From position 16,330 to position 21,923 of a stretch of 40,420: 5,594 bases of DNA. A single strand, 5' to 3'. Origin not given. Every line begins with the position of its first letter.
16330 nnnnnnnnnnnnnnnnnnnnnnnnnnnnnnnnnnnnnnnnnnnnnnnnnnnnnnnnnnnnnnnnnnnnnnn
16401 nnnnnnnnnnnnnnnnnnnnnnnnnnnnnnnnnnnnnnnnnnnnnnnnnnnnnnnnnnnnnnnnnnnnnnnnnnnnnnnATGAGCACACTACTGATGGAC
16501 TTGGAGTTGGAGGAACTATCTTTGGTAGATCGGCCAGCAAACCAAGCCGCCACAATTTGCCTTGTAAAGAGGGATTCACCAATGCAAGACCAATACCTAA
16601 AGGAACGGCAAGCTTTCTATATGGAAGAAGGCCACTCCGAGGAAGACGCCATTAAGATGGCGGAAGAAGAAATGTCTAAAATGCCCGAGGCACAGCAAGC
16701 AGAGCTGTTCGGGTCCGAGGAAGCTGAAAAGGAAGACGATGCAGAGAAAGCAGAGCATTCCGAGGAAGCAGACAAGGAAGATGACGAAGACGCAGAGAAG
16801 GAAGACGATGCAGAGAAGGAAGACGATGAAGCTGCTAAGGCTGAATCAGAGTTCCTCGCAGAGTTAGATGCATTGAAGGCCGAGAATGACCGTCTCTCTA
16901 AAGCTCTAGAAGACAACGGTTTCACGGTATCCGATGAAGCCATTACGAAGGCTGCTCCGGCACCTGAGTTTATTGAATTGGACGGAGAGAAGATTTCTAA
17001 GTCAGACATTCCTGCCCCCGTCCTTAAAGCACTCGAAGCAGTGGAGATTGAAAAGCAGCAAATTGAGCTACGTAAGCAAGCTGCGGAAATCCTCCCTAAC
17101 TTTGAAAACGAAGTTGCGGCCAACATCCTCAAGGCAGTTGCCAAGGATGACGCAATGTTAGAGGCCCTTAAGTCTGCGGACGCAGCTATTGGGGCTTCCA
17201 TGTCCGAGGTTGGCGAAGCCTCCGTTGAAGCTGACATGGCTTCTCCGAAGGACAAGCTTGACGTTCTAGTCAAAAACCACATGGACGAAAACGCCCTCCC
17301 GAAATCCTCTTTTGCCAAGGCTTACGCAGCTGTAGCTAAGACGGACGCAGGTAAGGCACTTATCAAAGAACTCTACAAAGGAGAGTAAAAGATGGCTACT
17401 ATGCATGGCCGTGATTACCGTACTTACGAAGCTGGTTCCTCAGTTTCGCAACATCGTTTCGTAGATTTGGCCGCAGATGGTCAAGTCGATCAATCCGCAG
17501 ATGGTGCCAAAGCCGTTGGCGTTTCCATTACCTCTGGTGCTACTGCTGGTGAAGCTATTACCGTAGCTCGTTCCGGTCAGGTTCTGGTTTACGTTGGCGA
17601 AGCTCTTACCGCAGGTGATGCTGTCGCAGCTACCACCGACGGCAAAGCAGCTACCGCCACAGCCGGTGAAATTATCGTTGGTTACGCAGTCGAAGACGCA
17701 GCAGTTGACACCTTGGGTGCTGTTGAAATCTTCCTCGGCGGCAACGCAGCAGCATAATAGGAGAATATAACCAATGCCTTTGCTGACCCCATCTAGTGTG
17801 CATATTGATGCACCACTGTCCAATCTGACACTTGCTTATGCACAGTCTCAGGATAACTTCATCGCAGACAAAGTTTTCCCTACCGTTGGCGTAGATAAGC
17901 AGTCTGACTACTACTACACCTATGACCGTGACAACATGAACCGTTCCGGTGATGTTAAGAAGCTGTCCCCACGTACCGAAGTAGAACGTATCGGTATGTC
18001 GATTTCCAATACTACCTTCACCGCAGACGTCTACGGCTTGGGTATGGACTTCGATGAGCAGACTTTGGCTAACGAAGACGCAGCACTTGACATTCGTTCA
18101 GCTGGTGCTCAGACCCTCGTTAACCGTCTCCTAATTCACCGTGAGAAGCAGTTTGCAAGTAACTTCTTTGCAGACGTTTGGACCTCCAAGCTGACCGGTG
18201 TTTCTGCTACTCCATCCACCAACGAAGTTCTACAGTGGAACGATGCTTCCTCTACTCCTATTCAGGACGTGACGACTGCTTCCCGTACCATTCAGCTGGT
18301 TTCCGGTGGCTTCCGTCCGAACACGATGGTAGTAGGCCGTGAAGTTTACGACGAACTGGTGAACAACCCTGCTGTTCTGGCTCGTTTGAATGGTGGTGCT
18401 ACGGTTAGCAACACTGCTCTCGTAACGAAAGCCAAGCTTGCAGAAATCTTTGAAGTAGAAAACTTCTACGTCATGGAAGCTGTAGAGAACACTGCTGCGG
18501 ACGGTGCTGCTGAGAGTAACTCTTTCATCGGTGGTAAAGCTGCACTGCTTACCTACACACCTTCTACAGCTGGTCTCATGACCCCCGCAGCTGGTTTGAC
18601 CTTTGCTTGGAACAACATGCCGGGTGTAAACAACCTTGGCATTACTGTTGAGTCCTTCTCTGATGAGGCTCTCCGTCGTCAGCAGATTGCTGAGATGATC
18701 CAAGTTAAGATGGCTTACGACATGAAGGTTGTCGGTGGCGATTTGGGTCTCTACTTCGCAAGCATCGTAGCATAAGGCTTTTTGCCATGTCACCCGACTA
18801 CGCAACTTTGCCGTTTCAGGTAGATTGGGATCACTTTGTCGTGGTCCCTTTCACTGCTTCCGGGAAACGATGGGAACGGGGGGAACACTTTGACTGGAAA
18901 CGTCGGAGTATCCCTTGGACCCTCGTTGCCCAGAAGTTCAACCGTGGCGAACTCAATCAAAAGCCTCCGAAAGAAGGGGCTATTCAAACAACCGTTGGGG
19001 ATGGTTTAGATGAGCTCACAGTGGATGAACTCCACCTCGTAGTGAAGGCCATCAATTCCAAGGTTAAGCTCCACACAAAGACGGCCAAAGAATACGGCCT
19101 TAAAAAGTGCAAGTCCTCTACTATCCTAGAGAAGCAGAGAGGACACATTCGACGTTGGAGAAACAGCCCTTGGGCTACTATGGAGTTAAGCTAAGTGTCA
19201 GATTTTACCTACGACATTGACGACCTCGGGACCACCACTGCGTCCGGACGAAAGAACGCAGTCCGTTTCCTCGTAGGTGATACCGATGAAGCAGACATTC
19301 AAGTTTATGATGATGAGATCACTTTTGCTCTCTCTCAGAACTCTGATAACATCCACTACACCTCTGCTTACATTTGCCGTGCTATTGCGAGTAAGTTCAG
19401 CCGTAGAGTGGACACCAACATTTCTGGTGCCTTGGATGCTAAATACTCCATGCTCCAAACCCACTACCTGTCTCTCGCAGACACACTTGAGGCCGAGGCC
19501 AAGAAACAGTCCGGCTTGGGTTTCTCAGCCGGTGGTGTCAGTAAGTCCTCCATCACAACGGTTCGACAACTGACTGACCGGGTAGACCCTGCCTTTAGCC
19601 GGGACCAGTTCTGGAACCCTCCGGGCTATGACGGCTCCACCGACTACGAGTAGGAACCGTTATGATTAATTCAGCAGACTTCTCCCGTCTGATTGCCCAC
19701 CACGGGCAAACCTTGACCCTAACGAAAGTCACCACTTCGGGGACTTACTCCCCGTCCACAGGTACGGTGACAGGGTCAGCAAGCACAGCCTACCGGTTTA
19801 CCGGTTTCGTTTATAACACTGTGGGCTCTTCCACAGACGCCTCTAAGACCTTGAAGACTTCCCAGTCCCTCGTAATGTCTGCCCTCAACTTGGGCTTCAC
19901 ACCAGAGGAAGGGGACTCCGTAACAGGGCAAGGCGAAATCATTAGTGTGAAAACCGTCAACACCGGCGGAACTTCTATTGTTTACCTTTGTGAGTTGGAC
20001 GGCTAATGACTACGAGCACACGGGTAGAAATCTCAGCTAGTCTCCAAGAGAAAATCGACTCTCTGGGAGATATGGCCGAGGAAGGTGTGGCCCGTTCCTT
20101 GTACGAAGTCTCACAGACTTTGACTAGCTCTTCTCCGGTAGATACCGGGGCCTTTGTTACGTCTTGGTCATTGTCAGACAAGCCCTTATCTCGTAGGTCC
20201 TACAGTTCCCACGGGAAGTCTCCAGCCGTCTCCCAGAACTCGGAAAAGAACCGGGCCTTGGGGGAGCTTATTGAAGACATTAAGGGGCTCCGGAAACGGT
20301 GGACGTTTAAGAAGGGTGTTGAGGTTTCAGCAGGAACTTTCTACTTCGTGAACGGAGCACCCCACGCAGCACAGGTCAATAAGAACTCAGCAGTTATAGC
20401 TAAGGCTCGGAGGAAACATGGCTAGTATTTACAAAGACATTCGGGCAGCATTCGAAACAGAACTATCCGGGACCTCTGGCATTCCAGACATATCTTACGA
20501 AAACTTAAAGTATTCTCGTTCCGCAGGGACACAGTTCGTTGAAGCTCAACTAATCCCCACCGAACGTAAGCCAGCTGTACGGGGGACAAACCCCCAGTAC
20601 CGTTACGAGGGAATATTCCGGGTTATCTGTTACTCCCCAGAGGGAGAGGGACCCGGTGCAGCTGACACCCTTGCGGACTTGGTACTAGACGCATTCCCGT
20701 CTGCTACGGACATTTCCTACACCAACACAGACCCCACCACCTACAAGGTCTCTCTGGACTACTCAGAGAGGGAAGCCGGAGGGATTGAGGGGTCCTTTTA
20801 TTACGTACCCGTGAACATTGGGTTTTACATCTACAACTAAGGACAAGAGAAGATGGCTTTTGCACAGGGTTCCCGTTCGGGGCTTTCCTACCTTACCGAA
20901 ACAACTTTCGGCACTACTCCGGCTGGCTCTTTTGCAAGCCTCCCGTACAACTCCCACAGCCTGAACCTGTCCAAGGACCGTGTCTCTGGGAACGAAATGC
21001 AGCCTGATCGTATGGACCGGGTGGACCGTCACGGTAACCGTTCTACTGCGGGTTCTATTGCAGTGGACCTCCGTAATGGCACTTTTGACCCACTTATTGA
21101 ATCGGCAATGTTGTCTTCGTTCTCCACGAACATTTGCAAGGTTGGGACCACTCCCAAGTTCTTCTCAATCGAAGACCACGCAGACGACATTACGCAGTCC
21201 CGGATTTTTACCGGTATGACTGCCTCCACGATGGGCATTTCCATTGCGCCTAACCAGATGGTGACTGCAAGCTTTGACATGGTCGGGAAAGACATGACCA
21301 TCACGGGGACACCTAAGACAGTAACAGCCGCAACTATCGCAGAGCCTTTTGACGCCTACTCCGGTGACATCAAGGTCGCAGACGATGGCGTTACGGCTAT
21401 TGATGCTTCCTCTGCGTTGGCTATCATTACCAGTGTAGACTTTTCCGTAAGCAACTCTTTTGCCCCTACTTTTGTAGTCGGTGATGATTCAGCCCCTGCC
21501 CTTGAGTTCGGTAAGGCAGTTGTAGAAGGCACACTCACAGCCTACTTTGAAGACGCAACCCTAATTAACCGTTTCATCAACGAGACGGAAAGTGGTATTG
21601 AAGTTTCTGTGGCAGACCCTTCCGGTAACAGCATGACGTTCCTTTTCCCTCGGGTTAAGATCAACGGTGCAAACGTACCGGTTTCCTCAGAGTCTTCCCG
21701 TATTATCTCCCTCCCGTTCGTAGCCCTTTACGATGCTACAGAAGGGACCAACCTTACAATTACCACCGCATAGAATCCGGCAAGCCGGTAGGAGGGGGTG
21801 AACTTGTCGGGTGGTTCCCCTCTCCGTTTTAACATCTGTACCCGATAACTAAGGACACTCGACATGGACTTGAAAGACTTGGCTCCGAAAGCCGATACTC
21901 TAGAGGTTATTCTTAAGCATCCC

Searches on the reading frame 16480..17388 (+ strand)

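Call 10: search_protein_families(library=phrogs, proteins=[window:16480-17388:+], max_evalue=0.001)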
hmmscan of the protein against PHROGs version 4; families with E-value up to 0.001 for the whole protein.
window:16480-17388:+ (302 aa): 1 family
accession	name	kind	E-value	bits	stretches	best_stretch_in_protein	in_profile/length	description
phrog_24785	-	unknown function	7.9e-08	33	0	8-79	11-77/370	-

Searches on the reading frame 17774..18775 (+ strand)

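Call 10: search_protein_families(library=phrogs, proteins=[window:17774-18775:+], max_evalue=0.001)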
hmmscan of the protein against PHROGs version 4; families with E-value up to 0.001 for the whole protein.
window:17774-18775:+ (333 aa): 3 families
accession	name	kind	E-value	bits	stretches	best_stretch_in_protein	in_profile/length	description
phrog_1005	-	head and packaging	1.5e-74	252.1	1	7-333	8-315/315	major head protein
phrog_29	-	head and packaging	2.4e-11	44.4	1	153-267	189-300/439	major head protein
phrog_1650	-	head and packaging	3e-10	40.9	1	25-225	37-228/300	major head protein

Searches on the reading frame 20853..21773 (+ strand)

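Call 69: search_protein_families(library=pfam, proteins=[window:20853-21773:+], max_evalue=0.001)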
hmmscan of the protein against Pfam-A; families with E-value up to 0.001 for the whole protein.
window:20853-21773:+ (306 aa): 1 family
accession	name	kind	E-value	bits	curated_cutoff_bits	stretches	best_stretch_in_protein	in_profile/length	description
PF18906.5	Phage_tube_2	-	3.4e-42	145.3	27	1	6-291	1-266/266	Phage tail tube protein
